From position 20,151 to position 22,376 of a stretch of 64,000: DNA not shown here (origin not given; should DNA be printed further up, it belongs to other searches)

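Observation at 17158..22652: CydA-like 'bd-like' membrane protein without CydB, operonic with five haem c domains and an EB_dh (NxrC/EbdC-type) domain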

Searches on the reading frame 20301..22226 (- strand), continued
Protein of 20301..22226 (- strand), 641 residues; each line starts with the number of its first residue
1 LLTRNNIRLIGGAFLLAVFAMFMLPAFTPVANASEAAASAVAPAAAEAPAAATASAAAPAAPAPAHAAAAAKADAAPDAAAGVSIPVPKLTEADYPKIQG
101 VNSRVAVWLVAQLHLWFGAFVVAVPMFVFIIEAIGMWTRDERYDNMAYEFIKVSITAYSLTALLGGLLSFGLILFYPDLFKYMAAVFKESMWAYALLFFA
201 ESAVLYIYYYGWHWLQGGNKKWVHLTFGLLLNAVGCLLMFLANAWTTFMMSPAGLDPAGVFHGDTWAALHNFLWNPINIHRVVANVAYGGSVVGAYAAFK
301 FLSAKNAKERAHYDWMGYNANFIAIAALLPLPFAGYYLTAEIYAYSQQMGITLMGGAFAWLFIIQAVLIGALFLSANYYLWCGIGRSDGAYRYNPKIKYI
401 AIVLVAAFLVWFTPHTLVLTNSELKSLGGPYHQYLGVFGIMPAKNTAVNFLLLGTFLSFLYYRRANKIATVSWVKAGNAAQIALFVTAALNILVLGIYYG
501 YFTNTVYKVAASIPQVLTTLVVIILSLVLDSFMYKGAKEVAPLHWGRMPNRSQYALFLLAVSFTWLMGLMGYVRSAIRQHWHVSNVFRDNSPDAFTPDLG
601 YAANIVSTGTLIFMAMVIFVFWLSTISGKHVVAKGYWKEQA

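Call 80: find_homologous_proteins(query=P0391)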
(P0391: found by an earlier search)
Query P0391 (637 aa): 1554 proteins with E <= 0.001 among 8000 candidates; the best 120 are listed.
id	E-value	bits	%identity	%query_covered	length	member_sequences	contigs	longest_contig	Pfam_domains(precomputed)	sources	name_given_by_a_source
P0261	0.0e+0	1442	100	100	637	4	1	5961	PF01654.23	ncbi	-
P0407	0.0e+0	1211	83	100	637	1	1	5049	PF01654.23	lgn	-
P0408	0.0e+0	1193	81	100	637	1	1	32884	PF01654.23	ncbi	-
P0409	0.0e+0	1187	81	100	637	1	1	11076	PF01654.23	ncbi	ncbi:MAG: cytochrome ubiquinol oxidase subunit I [Nitrospiria bacterium]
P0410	0.0e+0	1039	72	98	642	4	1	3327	PF01654.23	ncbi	ncbi:MAG: cytochrome ubiquinol oxidase subunit I [Nitrospiria bacterium]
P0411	1.1e-285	968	69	95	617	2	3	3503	PF01654.23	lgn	-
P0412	2.2e-285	967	68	97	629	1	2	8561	PF01654.23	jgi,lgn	-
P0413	6.3e-282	955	66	99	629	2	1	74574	PF01654.23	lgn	-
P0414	2.2e-280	950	66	99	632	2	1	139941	PF01654.23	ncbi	-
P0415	1.3e-279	948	67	95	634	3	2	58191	PF01654.23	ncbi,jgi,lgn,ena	-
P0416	3.3e-277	940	66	98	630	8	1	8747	PF01654.23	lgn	-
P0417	7.3e-277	938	71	89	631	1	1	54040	-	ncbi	ncbi:MAG: cytochrome ubiquinol oxidase subunit I [Nitrospiria bacterium]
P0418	2.3e-276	937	65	96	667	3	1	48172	PF01654.23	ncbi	-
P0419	3.9e-276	936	68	95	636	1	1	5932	PF01654.23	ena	-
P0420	9.1e-274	928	67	97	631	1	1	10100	PF01654.23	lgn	-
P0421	9.3e-274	928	69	89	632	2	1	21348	PF01654.23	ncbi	ncbi:MAG: cytochrome ubiquinol oxidase subunit I [Nitrospiria bacterium]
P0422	1.0e-273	928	66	95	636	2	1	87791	PF01654.23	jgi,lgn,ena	-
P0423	1.3e-273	928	66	95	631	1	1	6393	PF01654.23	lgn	-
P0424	5.2e-273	926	67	95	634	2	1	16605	PF01654.23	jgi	-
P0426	1.2e-271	921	65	97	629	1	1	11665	PF01654.23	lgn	-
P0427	5.6e-271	919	68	90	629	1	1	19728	PF01654.23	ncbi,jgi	-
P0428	4.5e-269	913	66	94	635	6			PF01654.23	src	-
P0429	6.2e-265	899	64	98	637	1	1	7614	PF01654.23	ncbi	-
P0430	2.0e-264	897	64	97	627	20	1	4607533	PF01654.23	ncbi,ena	-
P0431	6.1e-264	896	64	95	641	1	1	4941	PF01654.23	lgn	-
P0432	2.8e-262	890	64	95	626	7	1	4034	PF01654.23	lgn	-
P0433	8.5e-262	889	63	97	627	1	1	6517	PF01654.23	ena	-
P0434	8.6e-260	882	62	95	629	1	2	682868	PF01654.23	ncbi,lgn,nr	ncbi:MAG: cytochrome ubiquinol oxidase subunit I [Nitrospirae bacterium]|nr:cytochrome ubiquinol oxi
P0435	2.2e-257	874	61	98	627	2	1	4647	PF01654.23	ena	-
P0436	2.7e-254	864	61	92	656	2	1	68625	PF01654.23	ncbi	-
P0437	6.5e-238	810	63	89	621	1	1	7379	PF01654.23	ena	-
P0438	5.8e-237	807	60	96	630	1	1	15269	PF01654.23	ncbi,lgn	-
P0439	2.6e-235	801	61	94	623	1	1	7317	PF01654.23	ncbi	-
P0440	6.7e-234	796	61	92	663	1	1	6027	PF01654.23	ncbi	-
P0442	2.6e-233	795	62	89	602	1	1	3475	PF01654.23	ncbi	-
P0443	2.5e-231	788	61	85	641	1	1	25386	PF01654.23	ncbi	-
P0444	7.4e-231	786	58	95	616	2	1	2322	PF01654.23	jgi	jgi:hypothetical protein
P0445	1.3e-227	776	59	93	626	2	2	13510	PF01654.23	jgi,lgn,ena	-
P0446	1.9e-226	772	58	96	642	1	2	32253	PF01654.23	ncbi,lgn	-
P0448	5.6e-220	750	57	91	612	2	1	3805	PF01654.23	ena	-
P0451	5.9e-219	747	56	93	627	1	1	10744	PF01654.23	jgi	jgi:cytochrome bd-type quinol oxidase subunit 1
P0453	3.6e-218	744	54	96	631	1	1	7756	PF01654.23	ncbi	-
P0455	1.5e-216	739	58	89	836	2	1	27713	PF01553.27,PF01654.23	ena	-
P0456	9.4e-216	737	56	92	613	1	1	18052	PF01654.23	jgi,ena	-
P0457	4.5e-215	734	55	90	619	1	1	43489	PF01654.23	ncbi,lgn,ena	ncbi:MAG: cytochrome ubiquinol oxidase subunit I [Nitrospirota bacterium]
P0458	2.0e-214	732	58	93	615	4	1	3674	PF01654.23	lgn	-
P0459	1.9e-213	729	57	90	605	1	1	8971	PF01654.23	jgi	jgi:hypothetical protein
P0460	2.9e-213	728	59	86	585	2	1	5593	PF01654.23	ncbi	-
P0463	3.9e-179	616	47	90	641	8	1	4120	PF01654.23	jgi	-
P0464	4.2e-179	615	48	90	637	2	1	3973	PF01654.23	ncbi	-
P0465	2.8e-178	613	46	89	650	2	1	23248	PF01654.23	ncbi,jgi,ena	-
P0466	1.3e-177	611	48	87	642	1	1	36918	PF01654.23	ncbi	-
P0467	6.8e-176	605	63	66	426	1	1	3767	PF01654.23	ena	-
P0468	1.6e-175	604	47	92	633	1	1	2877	PF01654.23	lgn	-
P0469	1.8e-175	603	45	95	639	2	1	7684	PF01654.23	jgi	-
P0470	3.8e-175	602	47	87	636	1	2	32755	PF01654.23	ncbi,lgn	-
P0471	5.8e-175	602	46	91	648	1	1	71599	PF01654.23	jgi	jgi:cytochrome bd-type quinol oxidase subunit 1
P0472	4.1e-174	599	45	93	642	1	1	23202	PF01654.23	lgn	-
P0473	2.2e-173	597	47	87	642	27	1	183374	PF01654.23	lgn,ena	-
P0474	4.1e-172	592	47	87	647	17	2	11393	PF01654.23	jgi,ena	jgi:hypothetical protein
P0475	7.2e-172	592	46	89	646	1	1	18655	PF01654.23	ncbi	-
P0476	7.6e-172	591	45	90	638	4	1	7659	PF01654.23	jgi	jgi:cytochrome bd-type quinol oxidase subunit 1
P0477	7.2e-171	588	45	90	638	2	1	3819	PF01654.23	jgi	jgi:cytochrome d ubiquinol oxidase subunit I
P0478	2.2e-170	587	45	92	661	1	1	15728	PF01654.23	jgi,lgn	jgi:cytochrome bd-type quinol oxidase subunit 1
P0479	6.2e-170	585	45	89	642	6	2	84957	PF01654.23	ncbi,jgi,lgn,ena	-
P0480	2.0e-168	580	45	88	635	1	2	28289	PF01654.23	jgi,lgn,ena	-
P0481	2.9e-168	580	45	92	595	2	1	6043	PF01654.23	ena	-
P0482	2.6e-167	576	46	90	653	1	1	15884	PF01654.23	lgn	-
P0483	2.7e-167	576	46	90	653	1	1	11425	PF01654.23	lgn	-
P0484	3.4e-167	576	46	90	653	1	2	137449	PF01654.23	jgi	jgi:cytochrome bd ubiquinol oxidase subunit I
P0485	3.4e-167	576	46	90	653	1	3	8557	PF01654.23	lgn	-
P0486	3.6e-167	576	46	90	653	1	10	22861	PF01654.23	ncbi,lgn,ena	-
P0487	4.4e-166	572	46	90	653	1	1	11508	PF01654.23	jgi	jgi:cytochrome bd ubiquinol oxidase subunit I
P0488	7.4e-166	572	46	87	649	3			PF01654.23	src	-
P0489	1.3e-165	571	44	91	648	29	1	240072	PF01654.23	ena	-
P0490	1.5e-165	571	45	90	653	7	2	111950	PF01654.23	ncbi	ncbi:MAG: cytochrome ubiquinol oxidase subunit I [Nitrospirales bacterium]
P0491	4.5e-165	569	46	87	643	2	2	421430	PF01654.23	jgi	jgi:cytochrome bd ubiquinol oxidase subunit I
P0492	7.1e-165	568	46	87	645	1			PF01654.23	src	-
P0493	2.7e-164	566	45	90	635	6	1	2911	PF01654.23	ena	-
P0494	1.4e-163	564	46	87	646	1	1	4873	PF01654.23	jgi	jgi:cytochrome bd ubiquinol oxidase subunit I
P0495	1.5e-163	564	43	95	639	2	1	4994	PF01654.23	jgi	jgi:cytochrome bd-type quinol oxidase subunit 1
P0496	1.5e-163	564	45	87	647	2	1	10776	PF01654.23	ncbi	-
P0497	2.0e-163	564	46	87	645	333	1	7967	PF01654.23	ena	-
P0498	3.1e-163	563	45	93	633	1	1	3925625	PF01654.23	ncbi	-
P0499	3.6e-163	563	44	90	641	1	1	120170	PF01654.23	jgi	-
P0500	3.8e-163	563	45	89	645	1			PF01654.23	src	-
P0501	5.8e-163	562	44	88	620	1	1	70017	PF01654.23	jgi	jgi:cytochrome bd-type quinol oxidase subunit 1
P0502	5.9e-163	562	44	94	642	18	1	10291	PF01654.23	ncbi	-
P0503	6.9e-163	562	43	93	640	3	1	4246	PF01654.23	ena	-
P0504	7.3e-163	562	45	93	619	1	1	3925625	PF01654.23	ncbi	ncbi:cytochrome ubiquinol oxidase subunit I [Nitrospira sp. Kam-Ns4a]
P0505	1.2e-162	561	44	91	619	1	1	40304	PF01654.23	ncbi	-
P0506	1.3e-162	561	45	90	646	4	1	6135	PF01654.23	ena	-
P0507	1.3e-162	561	44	92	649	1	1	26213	PF01654.23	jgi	jgi:cytochrome bd-type quinol oxidase subunit 1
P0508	1.4e-162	561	44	90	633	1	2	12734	PF01654.23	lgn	-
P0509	1.5e-162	561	45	89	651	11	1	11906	PF01654.23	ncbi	-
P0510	1.7e-162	561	43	95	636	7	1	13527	PF01654.23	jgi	-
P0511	1.7e-162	561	43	89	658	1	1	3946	PF01654.23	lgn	-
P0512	1.9e-162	560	45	90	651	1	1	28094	PF01654.23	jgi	-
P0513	1.9e-162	560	45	90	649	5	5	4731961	PF01654.23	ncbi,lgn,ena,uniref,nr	ncbi:hypothetical protein DNFV4_00092 [Nitrospira tepida]|uniref:Cytochrome ubiquinol oxidase subuni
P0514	2.0e-162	560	44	90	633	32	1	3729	PF01654.23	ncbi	-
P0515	2.1e-162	560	44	90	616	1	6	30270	PF01654.23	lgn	-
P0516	2.1e-162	560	45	87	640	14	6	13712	PF01654.23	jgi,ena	-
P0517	2.9e-162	560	44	90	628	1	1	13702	PF01654.23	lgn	-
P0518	3.7e-162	559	45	92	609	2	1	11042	PF01654.23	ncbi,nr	ncbi:MAG: cytochrome ubiquinol oxidase subunit I [Nitrospirae bacterium]|nr:cytochrome ubiquinol oxi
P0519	4.8e-162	559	44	94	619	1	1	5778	PF01654.23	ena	-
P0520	5.6e-162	559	43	95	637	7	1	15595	PF01654.23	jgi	-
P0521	5.8e-162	559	44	90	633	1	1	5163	PF01654.23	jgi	-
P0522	6.3e-162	559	44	90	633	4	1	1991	PF01654.23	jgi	-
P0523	6.4e-162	559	45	90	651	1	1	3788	PF01654.23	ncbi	-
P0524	7.1e-162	559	45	89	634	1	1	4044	PF01654.23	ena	-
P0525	8.0e-162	558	44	91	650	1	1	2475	PF01654.23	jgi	-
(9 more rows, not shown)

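Call 83: find_encoding_contigs(protein=P0513, flank=10000, max_places=2)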
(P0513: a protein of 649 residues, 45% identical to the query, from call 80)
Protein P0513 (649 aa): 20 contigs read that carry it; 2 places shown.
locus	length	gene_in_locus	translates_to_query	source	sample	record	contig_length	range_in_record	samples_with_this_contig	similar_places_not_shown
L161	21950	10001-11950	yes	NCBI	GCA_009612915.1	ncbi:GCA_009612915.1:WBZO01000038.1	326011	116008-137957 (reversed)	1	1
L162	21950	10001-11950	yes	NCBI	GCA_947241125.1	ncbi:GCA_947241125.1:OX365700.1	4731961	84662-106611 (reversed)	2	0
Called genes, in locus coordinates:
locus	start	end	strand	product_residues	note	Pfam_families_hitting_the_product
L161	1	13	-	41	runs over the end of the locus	-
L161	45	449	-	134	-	PF01042:Ribonuc_L-PSP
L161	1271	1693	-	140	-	PF00903:Glyoxalase, PF12681:Glyoxalase_2 (weak)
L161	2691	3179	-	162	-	PF06983:3-dmu-9_3-mt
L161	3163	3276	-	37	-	-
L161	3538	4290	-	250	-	PF19583:ODP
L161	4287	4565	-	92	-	-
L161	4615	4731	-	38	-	PF13561:adh_short_C2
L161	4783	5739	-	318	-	PF09335:VTT_dom, PF00581:Rhodanese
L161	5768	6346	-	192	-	-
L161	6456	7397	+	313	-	PF00483:NTP_transferase, PF12804:NTP_transf_3 (weak)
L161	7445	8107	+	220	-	PF02777:Sod_Fe_C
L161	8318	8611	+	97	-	-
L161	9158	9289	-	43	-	-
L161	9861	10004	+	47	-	-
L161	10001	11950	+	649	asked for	PF01654:Cyt_bd_oxida_I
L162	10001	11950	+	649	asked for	PF01654:Cyt_bd_oxida_I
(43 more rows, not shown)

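Call 84: find_encoding_contigs(protein=P0430, flank=10000, max_places=2)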
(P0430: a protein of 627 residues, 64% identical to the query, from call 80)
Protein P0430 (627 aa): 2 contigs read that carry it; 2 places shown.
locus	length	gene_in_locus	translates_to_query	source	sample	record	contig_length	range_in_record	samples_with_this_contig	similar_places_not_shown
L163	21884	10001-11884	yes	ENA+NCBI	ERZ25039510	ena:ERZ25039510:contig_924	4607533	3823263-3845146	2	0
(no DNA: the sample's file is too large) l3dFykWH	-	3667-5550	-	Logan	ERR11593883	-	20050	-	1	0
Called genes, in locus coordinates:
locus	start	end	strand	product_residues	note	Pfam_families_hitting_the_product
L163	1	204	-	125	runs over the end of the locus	-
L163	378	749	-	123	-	PF00581:Rhodanese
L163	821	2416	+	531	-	PF00890:FAD_binding_2 (faint), PF01266:DAO, PF12831:FAD_oxidored (weak), PF13450:NAD_binding_8 (weak), PF16901:DAO_C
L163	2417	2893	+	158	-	PF13474:SnoaL_3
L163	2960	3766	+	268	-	-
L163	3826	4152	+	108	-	PF07883:Cupin_2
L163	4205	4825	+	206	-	PF02570:CbiC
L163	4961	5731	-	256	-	PF00194:Carb_anhydrase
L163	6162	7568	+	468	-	PF01512:Complex1_51K, PF10531:SLBB, PF10589:NADH_4Fe-4S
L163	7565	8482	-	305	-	PF13964:Beta-prop_Calicin, PF24681:Kelch_KLHDC2_KLHL20_DRC7, PF24981:Beta-prop_ATRN-LZTR1, PF01344:Kelch_1, PF24681:Kelch_KLHDC2_KLHL20_DRC7, PF13415:Beta-prop_FBX42, PF25210:Kelch_FKB95, PF01344:Kelch_1, +4 more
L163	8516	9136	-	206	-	-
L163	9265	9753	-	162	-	PF10604:Polyketide_cyc2, PF03364:Polyketide_cyc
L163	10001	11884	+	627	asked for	PF01654:Cyt_bd_oxida_I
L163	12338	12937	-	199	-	PF13505:OMP_b-brl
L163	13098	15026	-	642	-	PF25225:DUF7843, PF13387:Lnb_N, PF25222:DUF7840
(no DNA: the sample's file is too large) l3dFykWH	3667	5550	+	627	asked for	PF01654:Cyt_bd_oxida_I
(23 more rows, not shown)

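Call 86: find_encoding_contigs(protein=P0414, flank=8000, max_places=1)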
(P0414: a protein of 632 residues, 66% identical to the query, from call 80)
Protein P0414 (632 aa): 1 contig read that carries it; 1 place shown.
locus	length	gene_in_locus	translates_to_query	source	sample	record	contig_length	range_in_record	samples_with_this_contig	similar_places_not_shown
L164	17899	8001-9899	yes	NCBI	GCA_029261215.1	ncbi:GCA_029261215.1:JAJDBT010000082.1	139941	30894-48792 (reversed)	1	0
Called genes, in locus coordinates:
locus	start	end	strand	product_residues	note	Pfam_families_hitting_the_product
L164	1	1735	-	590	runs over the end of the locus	PF00034:Cytochrom_C (weak), PF13442:Cytochrome_CBB3, PF00034:Cytochrom_C (weak), PF13442:Cytochrome_CBB3, PF09459:EB_dh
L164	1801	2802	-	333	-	-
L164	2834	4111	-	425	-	-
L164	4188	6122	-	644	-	PF01654:Cyt_bd_oxida_I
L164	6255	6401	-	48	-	-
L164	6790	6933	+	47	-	-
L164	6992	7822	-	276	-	PF03781:FGE-sulfatase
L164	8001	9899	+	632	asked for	PF01654:Cyt_bd_oxida_I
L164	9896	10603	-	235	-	PF02146:SIR2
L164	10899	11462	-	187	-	PF11303:DUF3105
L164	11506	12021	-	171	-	PF00111:Fer2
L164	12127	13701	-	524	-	PF02310:B12-binding (faint), PF04055:Radical_SAM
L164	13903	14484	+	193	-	PF00578:AhpC-TSA, PF08534:Redoxin, PF10417:1-cysPrx_C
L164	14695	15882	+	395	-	-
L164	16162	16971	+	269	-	PF01223:Endonuclease_NS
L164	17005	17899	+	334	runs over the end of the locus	-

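Call 87: find_encoding_contigs(protein=P0490, flank=8000, max_places=1)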
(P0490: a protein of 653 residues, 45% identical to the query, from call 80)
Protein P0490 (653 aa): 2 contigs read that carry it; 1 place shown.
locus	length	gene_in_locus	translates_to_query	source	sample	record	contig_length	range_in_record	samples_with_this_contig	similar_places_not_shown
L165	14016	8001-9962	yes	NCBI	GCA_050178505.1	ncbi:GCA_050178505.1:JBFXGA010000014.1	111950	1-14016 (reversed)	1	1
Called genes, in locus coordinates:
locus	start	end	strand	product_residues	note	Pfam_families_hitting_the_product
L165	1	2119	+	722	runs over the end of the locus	PF14742:GDE_N_bis, PF06202:GDE_C, PF22422:MGH1-like_GH, PF17389:Bac_rhamnosid6H (weak)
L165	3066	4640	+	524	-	PF01590:GAF, PF13185:GAF_2, PF13492:GAF_3, PF00158:Sigma54_activat, PF14532:Sigma54_activ_2, PF00004:AAA (weak), PF25601:AAA_lid_14, PF02954:HTH_8, +3 more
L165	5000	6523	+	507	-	PF01590:GAF, PF13185:GAF_2, PF13492:GAF_3, PF00158:Sigma54_activat, PF01078:Mg_chelatase (faint), PF14532:Sigma54_activ_2, PF25601:AAA_lid_14, PF02954:HTH_8 (weak)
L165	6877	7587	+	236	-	PF00923:TAL_FSA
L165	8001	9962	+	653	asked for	PF01654:Cyt_bd_oxida_I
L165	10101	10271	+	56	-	-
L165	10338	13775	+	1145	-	PF04879:Molybdop_Fe4S4 (faint), PF00384:Molybdopterin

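Call 90: predict_structure(alignment_id=A4)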
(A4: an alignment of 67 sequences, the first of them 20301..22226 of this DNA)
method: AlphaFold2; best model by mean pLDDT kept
length: 641 residues; sequences in the alignment: 67
mean_pLDDT: 84.4   pTM: 0.83
mean pLDDT of the five models: 84.4, 81.4, 79.9, 79.1, 77.9
residues with pLDDT >= 90: 397; 70-90: 134; 50-70: 50; < 50: 60
segments of 3 or more residues with pLDDT < 50: 28-79, 638-641
pLDDT, mean of each block of 10 residues (from residue 1): 67 83 62 43 35 35 42 45 83 91 92 95 96 93 93 93 95 95 94 94 96 89 96 96 93 90 90 92 95 96 96 95 91 85 77 69 89 94 93 95 95 70 69 56 87 95 95 98 97 87 72 89 96 96 93 96 94 84 91 82 92 95 80 55 36
secondary structure, 60 per line:
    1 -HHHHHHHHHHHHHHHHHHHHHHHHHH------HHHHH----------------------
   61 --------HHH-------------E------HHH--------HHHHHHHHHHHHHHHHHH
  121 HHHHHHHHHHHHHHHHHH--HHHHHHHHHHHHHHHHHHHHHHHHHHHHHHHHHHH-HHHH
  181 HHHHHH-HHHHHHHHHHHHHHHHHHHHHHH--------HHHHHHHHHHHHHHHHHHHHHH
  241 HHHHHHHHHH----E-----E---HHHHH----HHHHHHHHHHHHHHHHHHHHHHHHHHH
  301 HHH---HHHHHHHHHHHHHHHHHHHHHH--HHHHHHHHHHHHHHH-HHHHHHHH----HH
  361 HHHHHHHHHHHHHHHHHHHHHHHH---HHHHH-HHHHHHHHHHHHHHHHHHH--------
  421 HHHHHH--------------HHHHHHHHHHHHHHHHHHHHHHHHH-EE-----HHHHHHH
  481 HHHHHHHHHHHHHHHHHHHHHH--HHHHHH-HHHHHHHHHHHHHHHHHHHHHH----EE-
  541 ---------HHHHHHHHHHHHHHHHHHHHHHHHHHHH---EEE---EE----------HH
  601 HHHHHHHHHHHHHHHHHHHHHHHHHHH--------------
elements in order: H2-27 H34-38 H103-138 H141-175 H177-186 H188-210 H219-250 H265-269 H274-303 H307-328 H331-345 H347-354 H359-384 H388-392 H394-412 H421-426 H441-465 H474-502 H505-510 H512-533 H550-577 E581-583 H599-627
